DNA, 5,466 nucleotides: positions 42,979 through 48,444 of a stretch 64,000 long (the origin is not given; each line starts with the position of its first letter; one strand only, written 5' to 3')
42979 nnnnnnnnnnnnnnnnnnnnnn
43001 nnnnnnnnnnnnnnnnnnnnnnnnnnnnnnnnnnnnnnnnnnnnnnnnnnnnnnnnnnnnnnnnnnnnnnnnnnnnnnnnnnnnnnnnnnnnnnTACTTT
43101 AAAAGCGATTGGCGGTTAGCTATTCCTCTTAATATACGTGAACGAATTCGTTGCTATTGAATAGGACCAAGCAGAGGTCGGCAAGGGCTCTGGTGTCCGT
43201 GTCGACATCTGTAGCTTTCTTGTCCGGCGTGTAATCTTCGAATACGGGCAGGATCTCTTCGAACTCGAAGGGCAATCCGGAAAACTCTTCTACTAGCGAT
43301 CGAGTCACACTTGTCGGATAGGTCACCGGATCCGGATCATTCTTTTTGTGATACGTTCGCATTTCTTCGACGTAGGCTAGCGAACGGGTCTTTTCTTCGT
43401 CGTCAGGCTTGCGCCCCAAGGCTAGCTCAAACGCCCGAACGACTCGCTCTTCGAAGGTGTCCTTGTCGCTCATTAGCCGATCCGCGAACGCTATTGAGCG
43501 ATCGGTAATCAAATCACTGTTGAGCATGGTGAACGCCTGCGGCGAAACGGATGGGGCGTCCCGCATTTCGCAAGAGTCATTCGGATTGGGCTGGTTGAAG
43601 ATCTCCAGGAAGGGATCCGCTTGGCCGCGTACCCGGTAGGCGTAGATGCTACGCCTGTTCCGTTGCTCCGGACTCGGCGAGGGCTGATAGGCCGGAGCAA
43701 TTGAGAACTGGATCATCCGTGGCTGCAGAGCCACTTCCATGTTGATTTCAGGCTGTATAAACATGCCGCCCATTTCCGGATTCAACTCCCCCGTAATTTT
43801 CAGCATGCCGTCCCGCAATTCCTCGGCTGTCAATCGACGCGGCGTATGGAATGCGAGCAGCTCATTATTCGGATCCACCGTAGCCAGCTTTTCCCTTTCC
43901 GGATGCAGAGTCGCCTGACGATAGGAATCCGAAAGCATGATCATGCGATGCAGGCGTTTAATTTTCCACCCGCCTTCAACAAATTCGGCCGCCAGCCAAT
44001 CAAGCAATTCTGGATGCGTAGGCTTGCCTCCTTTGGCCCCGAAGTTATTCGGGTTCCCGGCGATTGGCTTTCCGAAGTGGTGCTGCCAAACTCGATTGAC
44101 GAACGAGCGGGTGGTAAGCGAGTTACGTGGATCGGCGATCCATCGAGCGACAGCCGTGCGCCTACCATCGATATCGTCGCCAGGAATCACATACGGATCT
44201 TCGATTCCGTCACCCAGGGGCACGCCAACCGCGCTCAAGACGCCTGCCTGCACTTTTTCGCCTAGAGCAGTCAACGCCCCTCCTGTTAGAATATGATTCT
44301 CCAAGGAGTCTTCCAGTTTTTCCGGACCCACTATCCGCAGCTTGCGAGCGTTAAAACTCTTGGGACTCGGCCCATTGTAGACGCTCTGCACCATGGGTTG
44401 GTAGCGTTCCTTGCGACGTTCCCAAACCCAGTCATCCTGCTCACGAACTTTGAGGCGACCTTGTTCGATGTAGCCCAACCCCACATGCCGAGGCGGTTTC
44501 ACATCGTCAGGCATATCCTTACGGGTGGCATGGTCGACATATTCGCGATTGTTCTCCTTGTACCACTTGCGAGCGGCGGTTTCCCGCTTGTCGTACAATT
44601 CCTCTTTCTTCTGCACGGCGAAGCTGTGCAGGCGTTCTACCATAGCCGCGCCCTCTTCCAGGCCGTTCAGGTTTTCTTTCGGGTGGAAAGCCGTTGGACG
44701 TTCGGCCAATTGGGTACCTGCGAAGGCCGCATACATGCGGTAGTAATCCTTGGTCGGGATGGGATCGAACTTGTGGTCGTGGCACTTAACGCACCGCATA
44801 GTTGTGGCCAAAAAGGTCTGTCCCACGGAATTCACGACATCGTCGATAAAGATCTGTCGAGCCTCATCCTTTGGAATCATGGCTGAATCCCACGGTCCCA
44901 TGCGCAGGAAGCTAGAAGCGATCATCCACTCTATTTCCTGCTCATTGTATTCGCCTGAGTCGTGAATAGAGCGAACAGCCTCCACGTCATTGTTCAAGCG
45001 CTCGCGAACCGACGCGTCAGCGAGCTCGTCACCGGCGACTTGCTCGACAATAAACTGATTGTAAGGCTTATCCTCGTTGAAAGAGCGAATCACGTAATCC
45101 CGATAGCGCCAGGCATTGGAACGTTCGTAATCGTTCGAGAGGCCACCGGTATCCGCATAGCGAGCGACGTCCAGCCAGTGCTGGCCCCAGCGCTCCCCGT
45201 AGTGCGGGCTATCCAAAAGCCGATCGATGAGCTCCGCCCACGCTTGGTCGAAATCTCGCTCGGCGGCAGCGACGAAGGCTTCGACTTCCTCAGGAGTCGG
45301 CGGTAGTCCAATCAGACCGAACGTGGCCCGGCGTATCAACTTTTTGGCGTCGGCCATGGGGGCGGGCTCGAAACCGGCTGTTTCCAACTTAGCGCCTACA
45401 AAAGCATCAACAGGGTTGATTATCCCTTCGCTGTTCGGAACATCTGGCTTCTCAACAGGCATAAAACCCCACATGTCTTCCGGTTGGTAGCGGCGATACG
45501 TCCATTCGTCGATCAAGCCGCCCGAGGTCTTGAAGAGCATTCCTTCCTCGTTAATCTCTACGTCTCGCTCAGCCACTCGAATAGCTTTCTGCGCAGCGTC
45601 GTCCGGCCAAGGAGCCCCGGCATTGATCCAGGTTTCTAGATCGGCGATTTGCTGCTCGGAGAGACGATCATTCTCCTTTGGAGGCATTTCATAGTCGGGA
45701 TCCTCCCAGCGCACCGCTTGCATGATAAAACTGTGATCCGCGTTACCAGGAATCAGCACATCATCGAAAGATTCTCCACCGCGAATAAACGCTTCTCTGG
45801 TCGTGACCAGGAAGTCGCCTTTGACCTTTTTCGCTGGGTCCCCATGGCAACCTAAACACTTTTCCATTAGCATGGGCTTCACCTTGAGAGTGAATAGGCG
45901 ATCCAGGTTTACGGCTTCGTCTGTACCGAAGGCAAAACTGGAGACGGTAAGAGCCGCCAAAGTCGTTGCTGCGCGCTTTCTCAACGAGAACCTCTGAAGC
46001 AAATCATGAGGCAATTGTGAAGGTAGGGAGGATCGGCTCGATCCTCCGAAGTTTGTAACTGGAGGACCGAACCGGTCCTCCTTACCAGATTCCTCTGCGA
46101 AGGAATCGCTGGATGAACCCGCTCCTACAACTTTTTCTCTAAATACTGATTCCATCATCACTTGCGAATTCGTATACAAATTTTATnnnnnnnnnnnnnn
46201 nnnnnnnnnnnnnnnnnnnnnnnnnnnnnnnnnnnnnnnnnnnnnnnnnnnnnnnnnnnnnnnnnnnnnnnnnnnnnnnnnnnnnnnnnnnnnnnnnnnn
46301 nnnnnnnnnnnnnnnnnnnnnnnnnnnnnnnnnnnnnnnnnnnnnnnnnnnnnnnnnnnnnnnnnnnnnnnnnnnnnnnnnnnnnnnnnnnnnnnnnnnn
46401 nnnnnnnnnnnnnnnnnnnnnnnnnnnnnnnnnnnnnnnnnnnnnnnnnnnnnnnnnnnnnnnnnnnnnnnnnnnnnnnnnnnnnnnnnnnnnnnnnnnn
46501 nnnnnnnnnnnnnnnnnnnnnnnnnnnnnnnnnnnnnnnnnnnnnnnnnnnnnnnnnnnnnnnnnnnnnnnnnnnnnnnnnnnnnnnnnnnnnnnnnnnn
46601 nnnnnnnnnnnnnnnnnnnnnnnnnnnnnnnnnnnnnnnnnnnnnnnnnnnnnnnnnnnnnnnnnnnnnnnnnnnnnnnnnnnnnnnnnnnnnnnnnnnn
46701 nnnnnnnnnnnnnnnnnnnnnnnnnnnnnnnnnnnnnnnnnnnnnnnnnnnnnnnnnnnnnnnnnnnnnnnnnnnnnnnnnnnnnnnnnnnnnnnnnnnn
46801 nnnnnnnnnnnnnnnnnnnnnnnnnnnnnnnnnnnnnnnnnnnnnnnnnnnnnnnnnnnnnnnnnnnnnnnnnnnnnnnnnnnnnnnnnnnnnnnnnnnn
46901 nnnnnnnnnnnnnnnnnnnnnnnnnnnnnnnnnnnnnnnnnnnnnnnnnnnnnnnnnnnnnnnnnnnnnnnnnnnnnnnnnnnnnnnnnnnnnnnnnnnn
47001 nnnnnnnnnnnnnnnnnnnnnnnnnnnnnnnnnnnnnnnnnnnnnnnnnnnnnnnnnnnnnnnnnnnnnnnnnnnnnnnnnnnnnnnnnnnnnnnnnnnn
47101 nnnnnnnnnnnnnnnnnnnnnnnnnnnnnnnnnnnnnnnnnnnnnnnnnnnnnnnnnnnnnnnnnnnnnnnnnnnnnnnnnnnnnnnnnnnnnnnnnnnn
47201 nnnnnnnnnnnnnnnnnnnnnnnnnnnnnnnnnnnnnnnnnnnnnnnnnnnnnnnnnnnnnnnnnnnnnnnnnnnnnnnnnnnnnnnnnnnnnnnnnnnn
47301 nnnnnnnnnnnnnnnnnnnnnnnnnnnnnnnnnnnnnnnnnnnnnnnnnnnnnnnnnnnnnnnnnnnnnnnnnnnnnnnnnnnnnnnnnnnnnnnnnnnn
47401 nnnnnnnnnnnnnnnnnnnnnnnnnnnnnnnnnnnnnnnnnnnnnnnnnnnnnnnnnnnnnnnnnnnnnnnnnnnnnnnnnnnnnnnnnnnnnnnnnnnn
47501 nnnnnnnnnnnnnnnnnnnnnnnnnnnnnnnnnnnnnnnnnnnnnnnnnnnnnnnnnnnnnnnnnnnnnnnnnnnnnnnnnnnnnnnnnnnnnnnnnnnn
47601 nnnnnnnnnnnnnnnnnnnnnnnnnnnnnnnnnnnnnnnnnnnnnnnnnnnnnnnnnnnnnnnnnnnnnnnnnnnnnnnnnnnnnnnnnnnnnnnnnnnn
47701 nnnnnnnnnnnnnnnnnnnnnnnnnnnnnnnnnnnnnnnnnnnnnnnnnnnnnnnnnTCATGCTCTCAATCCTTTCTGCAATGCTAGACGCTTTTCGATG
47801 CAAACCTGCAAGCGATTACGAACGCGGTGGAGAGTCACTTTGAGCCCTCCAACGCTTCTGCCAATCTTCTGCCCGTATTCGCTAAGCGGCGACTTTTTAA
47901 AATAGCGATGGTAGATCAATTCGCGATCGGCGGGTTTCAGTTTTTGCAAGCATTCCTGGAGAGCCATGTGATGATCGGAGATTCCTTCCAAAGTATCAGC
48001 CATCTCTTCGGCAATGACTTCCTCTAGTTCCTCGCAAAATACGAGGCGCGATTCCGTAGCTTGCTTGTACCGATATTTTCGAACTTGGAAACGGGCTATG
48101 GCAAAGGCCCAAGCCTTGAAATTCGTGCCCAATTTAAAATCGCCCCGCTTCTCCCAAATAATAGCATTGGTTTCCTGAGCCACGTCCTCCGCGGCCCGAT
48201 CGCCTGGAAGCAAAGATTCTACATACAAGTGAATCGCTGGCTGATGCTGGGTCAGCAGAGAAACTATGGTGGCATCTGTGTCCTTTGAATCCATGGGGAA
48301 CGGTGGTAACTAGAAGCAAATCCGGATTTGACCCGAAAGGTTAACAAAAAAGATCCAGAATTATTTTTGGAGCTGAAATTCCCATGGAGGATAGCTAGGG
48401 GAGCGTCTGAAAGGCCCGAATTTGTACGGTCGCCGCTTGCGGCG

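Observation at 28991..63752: A 30-31-nt mini-element sits at the identical position inside three different REP variants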

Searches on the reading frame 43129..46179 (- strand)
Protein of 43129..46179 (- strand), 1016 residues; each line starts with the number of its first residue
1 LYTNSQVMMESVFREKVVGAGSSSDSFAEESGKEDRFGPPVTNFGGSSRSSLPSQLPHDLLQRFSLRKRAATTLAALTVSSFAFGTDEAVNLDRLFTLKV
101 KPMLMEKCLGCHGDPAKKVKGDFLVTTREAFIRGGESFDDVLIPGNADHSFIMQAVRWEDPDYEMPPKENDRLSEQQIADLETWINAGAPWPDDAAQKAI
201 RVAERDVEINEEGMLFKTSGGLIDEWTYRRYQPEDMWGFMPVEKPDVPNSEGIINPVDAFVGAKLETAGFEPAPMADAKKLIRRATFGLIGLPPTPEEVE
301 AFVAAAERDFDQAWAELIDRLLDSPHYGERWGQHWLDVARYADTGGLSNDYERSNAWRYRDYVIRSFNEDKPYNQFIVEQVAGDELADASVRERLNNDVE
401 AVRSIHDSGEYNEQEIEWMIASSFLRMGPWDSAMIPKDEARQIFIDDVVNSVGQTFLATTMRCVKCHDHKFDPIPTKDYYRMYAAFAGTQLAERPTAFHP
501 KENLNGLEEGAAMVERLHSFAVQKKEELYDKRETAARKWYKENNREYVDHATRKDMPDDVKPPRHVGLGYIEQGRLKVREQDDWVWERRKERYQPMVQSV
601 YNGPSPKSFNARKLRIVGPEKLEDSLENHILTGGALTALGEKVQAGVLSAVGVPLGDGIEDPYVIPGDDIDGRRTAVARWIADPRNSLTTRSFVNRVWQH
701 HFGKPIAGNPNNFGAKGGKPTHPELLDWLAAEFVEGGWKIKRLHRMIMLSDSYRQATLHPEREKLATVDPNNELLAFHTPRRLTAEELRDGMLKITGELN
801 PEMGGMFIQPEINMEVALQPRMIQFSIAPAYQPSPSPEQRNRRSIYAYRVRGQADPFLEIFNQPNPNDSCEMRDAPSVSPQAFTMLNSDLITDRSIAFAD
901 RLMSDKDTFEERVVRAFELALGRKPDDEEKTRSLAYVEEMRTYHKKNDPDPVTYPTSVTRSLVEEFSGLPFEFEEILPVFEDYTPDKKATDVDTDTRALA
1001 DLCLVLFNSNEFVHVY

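Call 30: find_encoding_contigs(protein=window:43129-46179:-, flank=10000, max_places=3)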
Protein window:43129-46179:- (1016 aa): no gene with exactly this product is on record in the collection.

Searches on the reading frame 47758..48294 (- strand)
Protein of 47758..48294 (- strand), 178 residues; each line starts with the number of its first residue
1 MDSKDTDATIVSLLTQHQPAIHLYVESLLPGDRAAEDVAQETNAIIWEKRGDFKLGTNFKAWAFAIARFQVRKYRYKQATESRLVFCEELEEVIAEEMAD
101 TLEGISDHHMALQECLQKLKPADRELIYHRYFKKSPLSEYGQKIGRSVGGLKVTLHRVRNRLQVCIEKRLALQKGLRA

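Call 100: search_protein_families(library=pfam, proteins=[window:47758-48294:-], max_evalue=0.01)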
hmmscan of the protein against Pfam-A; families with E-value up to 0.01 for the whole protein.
window:47758-48294:- (178 aa): 4 families
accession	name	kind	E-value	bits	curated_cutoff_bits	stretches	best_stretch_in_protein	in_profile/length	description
PF04542.20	Sigma70_r2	-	1.9e-10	40.8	24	1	13-78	1-68/71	Sigma-70 region 2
PF08281.18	Sigma70_r4_2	-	1.7e-07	31.2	25.7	1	110-162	2-54/54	Sigma-70, region 4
PF04545.22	Sigma70_r4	-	0.00013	21.9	24.1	1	115-162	1-48/50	Sigma-70, region 4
PF16728.10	DUF5066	-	0.0015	18.3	27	1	63-133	26-89/222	Domain of unknown function (DUF5066)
